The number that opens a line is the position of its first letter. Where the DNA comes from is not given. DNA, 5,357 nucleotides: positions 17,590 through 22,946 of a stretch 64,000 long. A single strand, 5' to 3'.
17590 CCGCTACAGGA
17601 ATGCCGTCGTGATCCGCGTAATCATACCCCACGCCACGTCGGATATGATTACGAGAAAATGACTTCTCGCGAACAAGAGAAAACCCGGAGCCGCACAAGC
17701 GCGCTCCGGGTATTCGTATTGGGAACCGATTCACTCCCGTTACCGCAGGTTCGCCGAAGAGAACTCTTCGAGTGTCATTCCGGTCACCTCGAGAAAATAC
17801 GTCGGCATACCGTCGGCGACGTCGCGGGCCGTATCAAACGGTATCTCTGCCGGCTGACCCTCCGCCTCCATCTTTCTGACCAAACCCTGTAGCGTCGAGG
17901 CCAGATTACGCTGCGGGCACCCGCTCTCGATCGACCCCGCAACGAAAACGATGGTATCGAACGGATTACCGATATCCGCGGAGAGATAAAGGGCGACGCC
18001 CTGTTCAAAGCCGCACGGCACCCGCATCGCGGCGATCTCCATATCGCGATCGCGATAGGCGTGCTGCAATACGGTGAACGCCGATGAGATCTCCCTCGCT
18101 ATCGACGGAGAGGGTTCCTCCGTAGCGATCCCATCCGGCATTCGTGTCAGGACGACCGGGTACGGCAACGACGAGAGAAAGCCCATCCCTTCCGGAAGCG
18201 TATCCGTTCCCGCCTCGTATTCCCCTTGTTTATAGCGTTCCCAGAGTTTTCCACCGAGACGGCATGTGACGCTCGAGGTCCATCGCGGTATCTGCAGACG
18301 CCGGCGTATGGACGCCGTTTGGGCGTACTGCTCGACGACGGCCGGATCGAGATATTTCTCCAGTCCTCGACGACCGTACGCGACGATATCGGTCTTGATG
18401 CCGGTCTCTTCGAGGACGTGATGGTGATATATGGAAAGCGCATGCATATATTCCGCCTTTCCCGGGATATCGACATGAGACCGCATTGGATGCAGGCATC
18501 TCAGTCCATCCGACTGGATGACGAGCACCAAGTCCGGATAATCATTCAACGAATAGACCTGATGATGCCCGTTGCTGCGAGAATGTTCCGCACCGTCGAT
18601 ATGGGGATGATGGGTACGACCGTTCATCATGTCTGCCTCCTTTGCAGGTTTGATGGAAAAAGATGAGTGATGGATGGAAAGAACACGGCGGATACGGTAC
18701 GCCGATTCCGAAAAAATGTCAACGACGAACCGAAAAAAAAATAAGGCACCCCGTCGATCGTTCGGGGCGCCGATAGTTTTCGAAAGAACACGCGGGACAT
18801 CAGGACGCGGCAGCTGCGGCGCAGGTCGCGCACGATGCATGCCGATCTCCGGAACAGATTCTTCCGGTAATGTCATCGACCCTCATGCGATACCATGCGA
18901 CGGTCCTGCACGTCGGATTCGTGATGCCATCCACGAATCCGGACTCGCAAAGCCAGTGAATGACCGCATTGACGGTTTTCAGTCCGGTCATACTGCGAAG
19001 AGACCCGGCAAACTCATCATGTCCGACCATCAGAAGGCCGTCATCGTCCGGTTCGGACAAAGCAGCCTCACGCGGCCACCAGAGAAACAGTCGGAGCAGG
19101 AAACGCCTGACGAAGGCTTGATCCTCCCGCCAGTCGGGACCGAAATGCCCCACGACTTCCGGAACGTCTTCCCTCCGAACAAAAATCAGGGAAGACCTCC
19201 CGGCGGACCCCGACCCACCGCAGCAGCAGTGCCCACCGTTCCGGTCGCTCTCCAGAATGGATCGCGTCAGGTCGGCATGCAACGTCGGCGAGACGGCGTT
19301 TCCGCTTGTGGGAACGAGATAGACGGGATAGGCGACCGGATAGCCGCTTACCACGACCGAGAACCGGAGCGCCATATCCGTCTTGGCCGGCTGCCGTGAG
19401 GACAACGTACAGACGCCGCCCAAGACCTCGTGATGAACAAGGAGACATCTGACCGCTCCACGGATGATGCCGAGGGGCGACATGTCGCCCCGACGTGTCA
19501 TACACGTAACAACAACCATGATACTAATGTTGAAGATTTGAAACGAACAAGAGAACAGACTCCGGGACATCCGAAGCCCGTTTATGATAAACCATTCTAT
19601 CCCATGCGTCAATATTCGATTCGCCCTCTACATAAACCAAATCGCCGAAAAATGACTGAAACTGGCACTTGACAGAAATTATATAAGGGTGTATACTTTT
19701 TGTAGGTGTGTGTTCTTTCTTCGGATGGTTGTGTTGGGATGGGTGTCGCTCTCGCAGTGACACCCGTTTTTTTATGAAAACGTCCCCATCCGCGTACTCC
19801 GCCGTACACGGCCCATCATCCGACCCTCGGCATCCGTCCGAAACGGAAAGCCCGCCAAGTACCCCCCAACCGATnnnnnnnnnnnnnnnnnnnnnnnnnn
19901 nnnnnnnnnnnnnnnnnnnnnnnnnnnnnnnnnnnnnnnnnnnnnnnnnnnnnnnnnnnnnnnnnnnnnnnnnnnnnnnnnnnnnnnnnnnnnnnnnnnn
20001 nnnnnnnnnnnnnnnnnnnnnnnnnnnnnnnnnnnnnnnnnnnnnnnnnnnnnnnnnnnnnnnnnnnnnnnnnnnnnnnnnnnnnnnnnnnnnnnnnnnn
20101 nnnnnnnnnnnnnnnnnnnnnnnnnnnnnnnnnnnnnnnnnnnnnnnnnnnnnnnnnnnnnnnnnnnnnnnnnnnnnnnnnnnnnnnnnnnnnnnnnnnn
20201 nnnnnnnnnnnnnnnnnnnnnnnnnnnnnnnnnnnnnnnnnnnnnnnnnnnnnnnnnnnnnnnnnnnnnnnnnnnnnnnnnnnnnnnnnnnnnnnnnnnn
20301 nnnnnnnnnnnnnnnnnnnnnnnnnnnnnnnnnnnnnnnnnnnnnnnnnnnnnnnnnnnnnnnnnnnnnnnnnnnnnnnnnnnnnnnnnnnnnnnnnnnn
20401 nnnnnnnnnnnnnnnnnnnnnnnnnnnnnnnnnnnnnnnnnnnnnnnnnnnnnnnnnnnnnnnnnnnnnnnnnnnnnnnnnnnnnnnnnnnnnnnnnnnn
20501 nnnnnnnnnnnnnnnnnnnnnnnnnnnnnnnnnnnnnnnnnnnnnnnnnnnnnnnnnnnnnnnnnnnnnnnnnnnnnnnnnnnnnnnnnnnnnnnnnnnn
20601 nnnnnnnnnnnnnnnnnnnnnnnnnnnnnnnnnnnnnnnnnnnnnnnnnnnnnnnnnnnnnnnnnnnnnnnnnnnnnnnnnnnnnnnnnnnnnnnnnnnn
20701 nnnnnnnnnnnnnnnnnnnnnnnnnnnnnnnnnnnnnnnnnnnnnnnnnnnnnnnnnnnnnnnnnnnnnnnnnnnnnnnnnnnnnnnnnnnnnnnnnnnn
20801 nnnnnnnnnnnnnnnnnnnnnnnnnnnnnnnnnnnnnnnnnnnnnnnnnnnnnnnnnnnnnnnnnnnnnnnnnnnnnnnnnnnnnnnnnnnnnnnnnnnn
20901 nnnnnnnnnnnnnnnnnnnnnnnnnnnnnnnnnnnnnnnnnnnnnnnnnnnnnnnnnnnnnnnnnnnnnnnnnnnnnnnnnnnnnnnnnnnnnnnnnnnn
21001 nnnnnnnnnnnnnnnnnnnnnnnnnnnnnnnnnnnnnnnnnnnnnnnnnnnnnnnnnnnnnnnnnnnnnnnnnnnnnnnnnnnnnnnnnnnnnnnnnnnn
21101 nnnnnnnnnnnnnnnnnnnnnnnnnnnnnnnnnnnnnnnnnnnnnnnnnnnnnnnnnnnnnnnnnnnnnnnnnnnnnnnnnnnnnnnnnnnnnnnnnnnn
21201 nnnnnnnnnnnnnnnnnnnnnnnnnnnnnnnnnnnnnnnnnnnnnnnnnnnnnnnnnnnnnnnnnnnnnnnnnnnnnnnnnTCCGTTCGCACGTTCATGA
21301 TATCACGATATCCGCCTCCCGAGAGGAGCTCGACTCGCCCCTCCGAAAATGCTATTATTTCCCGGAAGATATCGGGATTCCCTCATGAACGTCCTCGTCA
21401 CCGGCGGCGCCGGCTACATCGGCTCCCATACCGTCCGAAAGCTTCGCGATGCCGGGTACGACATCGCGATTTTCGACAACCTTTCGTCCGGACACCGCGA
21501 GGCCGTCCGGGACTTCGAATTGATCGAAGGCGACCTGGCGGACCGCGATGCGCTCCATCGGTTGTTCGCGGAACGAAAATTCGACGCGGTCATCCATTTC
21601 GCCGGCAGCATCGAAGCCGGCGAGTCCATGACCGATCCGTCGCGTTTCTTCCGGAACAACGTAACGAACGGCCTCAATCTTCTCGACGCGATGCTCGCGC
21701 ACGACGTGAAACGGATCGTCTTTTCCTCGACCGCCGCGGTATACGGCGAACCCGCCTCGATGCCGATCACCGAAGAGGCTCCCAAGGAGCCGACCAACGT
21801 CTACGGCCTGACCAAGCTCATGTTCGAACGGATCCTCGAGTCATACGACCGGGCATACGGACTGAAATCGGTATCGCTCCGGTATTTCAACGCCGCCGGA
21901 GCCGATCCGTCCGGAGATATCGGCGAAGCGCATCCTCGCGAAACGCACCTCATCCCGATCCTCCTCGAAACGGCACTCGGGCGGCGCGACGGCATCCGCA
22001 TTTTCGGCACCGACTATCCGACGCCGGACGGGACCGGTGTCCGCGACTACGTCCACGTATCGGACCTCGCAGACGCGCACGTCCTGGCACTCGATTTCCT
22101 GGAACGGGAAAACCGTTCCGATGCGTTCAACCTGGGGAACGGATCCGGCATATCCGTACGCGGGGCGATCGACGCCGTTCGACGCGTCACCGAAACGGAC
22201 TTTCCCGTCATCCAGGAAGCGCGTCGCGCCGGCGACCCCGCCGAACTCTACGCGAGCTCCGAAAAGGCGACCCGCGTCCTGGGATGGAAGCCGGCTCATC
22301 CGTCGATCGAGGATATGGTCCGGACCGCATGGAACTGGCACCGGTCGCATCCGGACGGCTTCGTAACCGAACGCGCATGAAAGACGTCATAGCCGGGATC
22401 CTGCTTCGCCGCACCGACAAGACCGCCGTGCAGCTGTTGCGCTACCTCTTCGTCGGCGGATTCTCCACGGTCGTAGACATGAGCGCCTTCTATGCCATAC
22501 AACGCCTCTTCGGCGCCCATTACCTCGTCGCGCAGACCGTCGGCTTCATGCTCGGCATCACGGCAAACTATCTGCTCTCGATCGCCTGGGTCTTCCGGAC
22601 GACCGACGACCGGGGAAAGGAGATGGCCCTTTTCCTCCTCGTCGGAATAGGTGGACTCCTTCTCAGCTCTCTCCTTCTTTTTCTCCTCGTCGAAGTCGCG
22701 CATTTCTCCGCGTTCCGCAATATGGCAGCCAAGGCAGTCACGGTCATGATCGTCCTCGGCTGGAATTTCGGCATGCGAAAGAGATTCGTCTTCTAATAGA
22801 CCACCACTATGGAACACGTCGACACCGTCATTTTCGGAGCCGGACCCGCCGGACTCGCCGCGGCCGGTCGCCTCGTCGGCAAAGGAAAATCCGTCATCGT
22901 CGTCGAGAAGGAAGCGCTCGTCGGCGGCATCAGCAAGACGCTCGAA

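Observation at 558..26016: Expansion of GT-C membrane glycosyltransferases (six ArnT/PMT-like paralogs plus DUF2142) with a complete polyprenol-phosphate-sugar supply line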

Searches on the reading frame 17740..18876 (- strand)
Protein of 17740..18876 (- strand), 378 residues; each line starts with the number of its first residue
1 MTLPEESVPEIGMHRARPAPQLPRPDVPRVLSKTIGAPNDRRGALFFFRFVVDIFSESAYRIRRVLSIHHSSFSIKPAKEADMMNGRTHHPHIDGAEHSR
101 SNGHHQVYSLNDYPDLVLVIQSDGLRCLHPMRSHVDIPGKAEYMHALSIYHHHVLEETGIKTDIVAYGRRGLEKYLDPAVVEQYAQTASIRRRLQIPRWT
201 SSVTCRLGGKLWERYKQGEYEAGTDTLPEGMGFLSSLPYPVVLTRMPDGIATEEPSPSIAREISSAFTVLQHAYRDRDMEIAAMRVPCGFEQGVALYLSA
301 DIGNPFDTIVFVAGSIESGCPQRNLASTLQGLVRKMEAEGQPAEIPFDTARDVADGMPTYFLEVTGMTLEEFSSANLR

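Call 4: search_protein_families(library=pfam, proteins=[window:17740-18876:-], max_evalue=0.01)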
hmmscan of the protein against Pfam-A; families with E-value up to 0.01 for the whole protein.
window:17740-18876:- (378 aa): 0 families

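Call 35: search_protein_families(library=ncbifam, proteins=[window:17740-18876:-], max_evalue=0.001)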
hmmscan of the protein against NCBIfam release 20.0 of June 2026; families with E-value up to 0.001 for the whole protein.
window:17740-18876:- (378 aa): 0 families

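Call 51: find_encoding_contigs(protein=window:17740-18876:-, flank=10000, max_places=2)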
Protein window:17740-18876:- (378 aa): no gene with exactly this product is on record in the collection.

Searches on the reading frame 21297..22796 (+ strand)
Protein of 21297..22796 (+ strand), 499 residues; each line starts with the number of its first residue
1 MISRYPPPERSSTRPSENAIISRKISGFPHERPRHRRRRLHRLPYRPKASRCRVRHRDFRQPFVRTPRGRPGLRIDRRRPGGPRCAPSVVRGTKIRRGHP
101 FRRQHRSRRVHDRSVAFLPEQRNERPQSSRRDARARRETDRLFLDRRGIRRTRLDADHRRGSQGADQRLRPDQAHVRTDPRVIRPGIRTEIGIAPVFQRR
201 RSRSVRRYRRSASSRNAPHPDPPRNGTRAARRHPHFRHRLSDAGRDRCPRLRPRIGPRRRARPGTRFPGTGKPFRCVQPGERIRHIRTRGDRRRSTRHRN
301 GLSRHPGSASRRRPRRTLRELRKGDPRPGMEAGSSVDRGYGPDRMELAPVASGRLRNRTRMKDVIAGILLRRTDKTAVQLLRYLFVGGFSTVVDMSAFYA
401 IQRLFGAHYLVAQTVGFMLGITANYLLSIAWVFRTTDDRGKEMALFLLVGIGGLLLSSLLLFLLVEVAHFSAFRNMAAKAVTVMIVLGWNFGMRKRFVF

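Call 3: search_protein_families(library=pfam, proteins=[window:21297-22796:+], max_evalue=0.01)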
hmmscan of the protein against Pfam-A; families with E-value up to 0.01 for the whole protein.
window:21297-22796:+ (499 aa): 1 family
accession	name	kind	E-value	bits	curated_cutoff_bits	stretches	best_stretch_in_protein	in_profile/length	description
PF04138.20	GtrA_DPMS_TM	-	1.9e-22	80.1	26.1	1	382-499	1-117/117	GtrA/DPMS, transmembrane domain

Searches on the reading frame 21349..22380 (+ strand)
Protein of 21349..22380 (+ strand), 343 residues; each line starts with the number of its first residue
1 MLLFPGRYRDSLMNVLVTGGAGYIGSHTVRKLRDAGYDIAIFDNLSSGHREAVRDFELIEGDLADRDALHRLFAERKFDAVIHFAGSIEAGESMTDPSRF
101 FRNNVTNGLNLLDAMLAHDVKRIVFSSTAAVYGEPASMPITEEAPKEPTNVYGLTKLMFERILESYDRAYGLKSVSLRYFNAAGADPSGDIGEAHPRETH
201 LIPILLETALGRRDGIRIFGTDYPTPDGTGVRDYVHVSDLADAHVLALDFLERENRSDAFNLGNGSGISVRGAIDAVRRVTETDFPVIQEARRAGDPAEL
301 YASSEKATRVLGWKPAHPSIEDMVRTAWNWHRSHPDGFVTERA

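Call 5: search_protein_families(library=pfam, proteins=[window:21349-22380:+], max_evalue=0.01)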
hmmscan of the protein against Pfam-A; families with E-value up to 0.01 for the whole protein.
window:21349-22380:+ (343 aa): 11 families
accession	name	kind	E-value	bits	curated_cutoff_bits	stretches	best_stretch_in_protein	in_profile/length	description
PF01370.27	Epimerase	-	3.4e-65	220.2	20.9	1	15-263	1-240/240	NAD dependent epimerase/dehydratase family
PF16363.11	GDP_Man_Dehyd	-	6e-52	177.6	27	1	16-325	1-330/332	GDP-mannose 4,6 dehydratase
PF01073.25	3Beta_HSD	-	1e-15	58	22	1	16-255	1-236/280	3-beta hydroxysteroid dehydrogenase/isomerase family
PF04321.23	RmlD_sub_bind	-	2e-14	53.8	27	1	13-166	1-139/287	RmlD substrate binding domain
PF02719.21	Polysacc_synt_2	-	2.7e-12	46.9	20.2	1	15-184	1-173/293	Polysaccharide biosynthesis protein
PF13460.12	NAD_binding_10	-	4.6e-10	40.1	27.2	1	19-136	1-106/184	NAD(P)H-binding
PF05368.20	NmrA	-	2.1e-08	34.6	27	1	14-129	4-108/298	NmrA-like family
PF07993.18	NAD_binding_4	-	1.8e-06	27.8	20.1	1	41-178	51-203/258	Male sterility protein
PF08659.16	KR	-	9.7e-05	22.8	22.6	1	15-136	3-145/180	KR domain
PF00106.31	adh_short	-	0.00071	19.5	26.6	1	14-88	2-88/195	short chain dehydrogenase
PF02254.24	TrkA_N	-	0.0038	18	23.8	1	20-88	5-73/116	TrkA-N domain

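Call 35: search_protein_families(library=ncbifam, proteins=[window:21349-22380:+], max_evalue=0.001)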
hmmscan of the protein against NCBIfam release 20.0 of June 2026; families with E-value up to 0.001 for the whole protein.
window:21349-22380:+ (343 aa): 35 families (the best 25 are shown)
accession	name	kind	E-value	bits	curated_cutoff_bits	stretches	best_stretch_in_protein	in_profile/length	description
TIGR01179.1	galE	equivalog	5.7e-134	446.1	262.3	1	14-336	1-330/332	UDP-glucose 4-epimerase GalE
NF007956.0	PRK10675.1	subfamily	1.4e-83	280.8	394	1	13-338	1-336/338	UDP-glucose 4-epimerase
TIGR02197.1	heptose_epim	equivalog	7.9e-36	123.8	274.6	1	15-282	1-261/316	ADP-glyceromanno-heptose 6-epimerase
TIGR01181.1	dTDP_gluc_dehyt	equivalog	4.2e-32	111.5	365.1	1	15-334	2-314/321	dTDP-glucose 4,6-dehydratase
TIGR04180.1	EDH_00030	hypoth_equivalog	1.3e-30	106.5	475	1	15-317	1-296/297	NAD-dependent 4,6-dehydratase LegB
NF047922.1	GDPFucSynFcl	equivalog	2.6e-24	86.2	500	1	14-333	4-303/308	GDP-L-fucose synthase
TIGR03466.1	HpnA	hypoth_equivalog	1.1e-23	83.6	367.65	1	13-285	1-250/327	hopanoid-associated sugar epimerase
NF008360.0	PRK11150.1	equivalog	1.1e-19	70.8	452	1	15-278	2-251/310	ADP-glyceromanno-heptose 6-epimerase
NF042422.1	oxyalk_red_OleD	equivalog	2.8e-19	69.6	580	1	13-278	1-247/329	2-alkyl-3-oxoalkanoate reductase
NF043036.1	ErythonDh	equivalog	3.4e-17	62.7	325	1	13-170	1-167/321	D-erythronate dehydrogenase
NF007490.0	PRK10084.1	subfamily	3e-15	56.1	649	1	13-330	1-333/361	dTDP-glucose 4,6-dehydratase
NF007582.0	PRK10217.1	equivalog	1.9e-14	53.6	698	1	14-279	3-265/355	dTDP-glucose 4,6-dehydratase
NF042423.1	oxyalk_red_Shew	equivalog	2.9e-14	52.9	580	1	12-268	8-244/331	2-alkyl-3-oxoalkanoate reductase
NF011728.1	PRK15181.1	equivalog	3.6e-13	49.2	760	1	16-263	19-264/348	Vi polysaccharide biosynthesis UDP-N-acetylglucosaminuronic acid C-4 epimerase TviC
TIGR02622.1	CDP_4_6_dhtase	equivalog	3e-12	46.3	278.45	1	14-333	6-332/352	CDP-glucose 4,6-dehydratase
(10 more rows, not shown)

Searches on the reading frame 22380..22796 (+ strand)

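Call 35: search_protein_families(library=ncbifam, proteins=[window:22380-22796:+], max_evalue=0.001)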
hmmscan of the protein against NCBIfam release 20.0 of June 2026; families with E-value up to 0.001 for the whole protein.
window:22380-22796:+ (138 aa): 1 family
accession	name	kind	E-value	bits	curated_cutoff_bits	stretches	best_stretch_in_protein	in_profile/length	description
NF037976.1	gtrA_1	subfamily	3.6e-05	23.9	50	1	20-138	3-126/126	GtrA family protein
